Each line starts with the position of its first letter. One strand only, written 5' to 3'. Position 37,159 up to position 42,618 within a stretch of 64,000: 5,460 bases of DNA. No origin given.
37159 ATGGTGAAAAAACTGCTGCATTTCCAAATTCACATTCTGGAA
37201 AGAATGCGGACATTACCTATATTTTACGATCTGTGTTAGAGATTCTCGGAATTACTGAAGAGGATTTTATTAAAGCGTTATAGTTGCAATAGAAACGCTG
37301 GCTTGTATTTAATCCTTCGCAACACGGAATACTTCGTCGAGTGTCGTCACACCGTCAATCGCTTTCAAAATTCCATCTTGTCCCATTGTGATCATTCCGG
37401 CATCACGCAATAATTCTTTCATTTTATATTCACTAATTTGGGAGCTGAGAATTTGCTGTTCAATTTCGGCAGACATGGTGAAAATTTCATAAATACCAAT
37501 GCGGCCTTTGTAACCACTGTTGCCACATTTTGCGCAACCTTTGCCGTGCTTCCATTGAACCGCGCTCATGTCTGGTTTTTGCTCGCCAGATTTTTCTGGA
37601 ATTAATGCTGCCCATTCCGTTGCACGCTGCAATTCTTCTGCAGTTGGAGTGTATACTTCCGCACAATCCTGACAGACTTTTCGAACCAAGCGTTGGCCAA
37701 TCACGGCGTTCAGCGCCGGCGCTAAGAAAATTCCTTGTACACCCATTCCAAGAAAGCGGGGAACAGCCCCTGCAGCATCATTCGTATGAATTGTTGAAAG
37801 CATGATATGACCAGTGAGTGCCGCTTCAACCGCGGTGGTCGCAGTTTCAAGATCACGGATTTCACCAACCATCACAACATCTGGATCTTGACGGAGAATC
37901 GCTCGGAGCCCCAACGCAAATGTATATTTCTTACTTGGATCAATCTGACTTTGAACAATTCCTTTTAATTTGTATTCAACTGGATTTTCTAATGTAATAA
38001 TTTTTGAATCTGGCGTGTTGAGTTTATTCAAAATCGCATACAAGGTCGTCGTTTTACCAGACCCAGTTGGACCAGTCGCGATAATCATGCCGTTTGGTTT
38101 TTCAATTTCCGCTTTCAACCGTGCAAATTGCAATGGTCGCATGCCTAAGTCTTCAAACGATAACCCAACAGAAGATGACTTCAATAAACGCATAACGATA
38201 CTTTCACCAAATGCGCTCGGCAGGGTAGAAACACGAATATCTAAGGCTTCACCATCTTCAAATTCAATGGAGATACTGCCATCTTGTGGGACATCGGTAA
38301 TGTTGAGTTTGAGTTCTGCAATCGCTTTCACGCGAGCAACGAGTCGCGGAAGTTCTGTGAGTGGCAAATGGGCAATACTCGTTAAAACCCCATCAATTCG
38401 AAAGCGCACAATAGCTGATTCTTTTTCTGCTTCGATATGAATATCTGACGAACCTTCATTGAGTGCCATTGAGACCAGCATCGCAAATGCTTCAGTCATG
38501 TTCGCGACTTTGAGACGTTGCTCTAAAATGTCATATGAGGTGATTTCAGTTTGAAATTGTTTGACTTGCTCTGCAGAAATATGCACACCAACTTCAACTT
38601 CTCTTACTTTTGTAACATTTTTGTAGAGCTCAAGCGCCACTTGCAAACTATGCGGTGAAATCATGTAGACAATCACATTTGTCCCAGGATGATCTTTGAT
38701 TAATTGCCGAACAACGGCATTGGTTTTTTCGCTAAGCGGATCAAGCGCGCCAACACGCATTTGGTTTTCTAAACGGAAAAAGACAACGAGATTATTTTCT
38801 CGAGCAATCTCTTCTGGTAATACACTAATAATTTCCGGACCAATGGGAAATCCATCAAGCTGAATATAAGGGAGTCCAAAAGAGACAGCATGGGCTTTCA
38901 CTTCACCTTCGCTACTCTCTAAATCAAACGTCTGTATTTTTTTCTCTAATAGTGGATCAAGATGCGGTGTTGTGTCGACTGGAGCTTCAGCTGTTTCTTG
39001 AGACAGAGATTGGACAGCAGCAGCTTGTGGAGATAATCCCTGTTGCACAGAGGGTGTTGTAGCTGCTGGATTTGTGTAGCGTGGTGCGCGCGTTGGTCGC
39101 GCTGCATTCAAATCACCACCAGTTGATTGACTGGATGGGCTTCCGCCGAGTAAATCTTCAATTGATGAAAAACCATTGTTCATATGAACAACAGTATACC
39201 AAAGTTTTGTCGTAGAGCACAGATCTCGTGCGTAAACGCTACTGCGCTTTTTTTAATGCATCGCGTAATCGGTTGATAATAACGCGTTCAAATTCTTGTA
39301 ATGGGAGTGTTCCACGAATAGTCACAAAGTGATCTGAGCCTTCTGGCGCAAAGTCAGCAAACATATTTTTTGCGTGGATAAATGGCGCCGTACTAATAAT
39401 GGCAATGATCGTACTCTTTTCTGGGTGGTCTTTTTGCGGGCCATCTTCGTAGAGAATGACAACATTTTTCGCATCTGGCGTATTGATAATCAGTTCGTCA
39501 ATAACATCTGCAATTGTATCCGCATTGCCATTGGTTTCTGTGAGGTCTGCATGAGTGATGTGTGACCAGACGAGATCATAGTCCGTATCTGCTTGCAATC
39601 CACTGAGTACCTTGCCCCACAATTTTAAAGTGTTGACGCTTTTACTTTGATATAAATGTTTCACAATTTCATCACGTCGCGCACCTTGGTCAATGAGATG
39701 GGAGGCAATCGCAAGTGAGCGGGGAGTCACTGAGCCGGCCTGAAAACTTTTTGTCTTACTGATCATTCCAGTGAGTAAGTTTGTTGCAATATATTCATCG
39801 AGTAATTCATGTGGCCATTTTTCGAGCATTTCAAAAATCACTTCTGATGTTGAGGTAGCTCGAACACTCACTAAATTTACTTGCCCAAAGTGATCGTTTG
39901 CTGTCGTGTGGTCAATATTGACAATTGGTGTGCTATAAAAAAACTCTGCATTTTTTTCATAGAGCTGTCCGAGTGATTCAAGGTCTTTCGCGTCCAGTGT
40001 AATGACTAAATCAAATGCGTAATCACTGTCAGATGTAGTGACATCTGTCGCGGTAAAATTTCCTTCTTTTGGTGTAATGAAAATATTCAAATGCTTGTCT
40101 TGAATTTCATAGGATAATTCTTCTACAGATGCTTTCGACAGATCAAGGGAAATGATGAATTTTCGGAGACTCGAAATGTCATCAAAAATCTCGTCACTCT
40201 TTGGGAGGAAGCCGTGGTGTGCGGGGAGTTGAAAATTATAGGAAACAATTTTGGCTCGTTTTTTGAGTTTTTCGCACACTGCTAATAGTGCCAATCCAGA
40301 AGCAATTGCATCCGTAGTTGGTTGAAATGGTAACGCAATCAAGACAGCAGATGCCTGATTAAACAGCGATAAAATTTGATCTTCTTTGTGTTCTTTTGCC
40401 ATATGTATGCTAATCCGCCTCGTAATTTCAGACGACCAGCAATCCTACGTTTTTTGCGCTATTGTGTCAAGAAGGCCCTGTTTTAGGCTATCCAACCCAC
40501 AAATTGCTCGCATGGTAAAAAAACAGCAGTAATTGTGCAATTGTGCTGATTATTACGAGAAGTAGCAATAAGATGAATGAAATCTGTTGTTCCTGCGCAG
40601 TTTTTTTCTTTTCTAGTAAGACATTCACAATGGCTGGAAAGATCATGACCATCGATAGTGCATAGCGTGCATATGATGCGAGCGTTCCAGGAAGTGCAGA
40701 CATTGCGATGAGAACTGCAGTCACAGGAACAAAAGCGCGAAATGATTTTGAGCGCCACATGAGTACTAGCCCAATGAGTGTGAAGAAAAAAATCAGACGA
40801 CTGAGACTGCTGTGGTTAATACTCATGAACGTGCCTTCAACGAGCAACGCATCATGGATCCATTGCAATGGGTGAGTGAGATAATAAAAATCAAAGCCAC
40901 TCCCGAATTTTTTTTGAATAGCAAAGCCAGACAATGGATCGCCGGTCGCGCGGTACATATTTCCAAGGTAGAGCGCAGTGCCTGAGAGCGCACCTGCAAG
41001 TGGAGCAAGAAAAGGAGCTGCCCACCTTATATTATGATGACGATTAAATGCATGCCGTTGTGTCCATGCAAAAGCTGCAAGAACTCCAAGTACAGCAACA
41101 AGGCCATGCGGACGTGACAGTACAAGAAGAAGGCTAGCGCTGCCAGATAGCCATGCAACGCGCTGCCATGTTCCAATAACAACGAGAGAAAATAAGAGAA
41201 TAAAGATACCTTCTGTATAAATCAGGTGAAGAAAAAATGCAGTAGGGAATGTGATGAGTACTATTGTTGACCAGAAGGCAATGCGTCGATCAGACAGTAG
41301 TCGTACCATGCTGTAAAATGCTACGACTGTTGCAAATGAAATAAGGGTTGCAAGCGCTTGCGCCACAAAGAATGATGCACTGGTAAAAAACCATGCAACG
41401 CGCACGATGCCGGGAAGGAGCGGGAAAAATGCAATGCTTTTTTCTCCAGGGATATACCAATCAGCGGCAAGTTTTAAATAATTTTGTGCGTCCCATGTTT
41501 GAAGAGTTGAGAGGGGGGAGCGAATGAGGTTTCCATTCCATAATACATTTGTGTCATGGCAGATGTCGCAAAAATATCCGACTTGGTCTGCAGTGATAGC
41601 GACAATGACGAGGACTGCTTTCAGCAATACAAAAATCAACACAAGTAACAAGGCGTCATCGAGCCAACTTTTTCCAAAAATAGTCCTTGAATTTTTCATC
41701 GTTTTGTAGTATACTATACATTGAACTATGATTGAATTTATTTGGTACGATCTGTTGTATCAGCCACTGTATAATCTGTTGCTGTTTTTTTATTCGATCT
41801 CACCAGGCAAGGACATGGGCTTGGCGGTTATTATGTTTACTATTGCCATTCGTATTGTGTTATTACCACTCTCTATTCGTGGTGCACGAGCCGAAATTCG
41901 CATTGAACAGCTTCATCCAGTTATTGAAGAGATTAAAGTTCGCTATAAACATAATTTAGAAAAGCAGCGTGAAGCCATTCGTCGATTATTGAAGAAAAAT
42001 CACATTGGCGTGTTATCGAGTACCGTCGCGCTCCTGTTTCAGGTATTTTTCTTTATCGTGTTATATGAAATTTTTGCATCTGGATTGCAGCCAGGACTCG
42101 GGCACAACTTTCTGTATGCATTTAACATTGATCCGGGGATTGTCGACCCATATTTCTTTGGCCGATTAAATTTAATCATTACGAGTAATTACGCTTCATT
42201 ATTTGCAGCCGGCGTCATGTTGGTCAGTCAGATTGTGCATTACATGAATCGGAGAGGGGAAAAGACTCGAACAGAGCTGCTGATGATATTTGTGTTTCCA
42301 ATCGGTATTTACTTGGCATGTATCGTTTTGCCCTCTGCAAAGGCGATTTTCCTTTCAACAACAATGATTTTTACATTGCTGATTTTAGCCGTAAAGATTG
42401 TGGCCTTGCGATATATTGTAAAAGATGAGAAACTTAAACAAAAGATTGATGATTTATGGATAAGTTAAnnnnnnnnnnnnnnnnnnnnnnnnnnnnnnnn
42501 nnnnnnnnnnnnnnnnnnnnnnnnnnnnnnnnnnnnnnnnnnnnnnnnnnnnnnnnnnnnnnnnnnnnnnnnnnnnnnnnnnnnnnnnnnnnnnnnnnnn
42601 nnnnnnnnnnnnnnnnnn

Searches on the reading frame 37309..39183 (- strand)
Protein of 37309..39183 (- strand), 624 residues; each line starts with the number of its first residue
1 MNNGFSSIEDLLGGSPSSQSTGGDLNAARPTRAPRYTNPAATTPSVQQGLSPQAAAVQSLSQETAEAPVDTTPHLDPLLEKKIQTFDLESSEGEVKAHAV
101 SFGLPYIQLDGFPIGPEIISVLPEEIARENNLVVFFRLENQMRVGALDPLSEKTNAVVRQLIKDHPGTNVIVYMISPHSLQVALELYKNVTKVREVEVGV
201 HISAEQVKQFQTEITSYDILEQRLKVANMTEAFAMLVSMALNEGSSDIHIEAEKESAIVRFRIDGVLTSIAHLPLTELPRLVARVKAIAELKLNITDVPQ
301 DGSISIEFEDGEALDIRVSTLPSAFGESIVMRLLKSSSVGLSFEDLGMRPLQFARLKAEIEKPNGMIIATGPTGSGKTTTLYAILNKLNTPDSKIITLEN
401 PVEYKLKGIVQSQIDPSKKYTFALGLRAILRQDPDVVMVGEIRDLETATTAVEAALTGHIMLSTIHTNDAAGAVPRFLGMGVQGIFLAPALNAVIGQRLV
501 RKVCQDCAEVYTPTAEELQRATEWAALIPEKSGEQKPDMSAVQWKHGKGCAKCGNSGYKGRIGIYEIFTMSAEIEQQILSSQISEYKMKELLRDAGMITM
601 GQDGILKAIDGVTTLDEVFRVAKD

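Call 20: search_protein_families(library=pfam, proteins=[window:37309-39183:-])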
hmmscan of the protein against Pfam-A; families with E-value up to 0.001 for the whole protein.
window:37309-39183:- (624 aa): 4 families
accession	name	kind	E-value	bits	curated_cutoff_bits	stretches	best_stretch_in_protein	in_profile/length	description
PF00437.27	T2SSE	-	1.5e-116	389.5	24.9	1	233-620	12-370/370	Type II/IV secretion system protein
PF05157.20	MshEN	-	3.1e-08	33.9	23.1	1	102-187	1-83/90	MshEN domain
PF13401.12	AAA_22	-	0.00021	22.1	27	1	363-410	4-51/130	AAA domain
PF25199.1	nSTAND_NTPase5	-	0.00057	20.2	34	0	361-406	38-84/145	Novel STAND NTPase 5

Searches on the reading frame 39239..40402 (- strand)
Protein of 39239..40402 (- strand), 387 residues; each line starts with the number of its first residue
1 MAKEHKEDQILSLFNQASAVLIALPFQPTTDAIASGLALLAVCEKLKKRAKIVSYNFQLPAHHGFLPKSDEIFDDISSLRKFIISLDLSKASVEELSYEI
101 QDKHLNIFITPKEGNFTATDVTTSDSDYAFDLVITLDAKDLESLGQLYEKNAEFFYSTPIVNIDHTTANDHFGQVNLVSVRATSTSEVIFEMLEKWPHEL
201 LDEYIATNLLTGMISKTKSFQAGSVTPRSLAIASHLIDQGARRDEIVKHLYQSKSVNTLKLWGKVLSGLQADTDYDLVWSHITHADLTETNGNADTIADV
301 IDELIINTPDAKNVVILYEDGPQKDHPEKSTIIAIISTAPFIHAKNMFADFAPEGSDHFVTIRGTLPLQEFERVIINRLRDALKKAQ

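Call 20: search_protein_families(library=pfam, proteins=[window:39239-40402:-])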
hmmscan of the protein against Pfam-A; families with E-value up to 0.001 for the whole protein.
window:39239-40402:- (387 aa): 1 family
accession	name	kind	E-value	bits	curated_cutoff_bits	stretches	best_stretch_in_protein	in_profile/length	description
PF01368.27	DHH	-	4.7e-09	37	28.1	1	21-213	3-125/125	DHH family, N-terminal domain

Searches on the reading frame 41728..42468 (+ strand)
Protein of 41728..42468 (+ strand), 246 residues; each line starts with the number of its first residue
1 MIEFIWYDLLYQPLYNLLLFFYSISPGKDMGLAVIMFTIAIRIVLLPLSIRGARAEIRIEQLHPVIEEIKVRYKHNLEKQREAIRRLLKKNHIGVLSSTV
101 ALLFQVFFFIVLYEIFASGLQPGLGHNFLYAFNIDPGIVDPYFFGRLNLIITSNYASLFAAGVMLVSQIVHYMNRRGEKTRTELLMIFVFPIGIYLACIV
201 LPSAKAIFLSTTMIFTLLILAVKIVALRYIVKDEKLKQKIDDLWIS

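Call 20: search_protein_families(library=pfam, proteins=[window:41728-42468:+])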
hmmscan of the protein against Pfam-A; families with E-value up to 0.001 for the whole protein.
window:41728-42468:+ (246 aa): 1 family
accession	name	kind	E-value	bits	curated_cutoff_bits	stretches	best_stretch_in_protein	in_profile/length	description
PF02096.25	60KD_IMP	-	1.4e-21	77.6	35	1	30-218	1-156/163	60Kd inner membrane protein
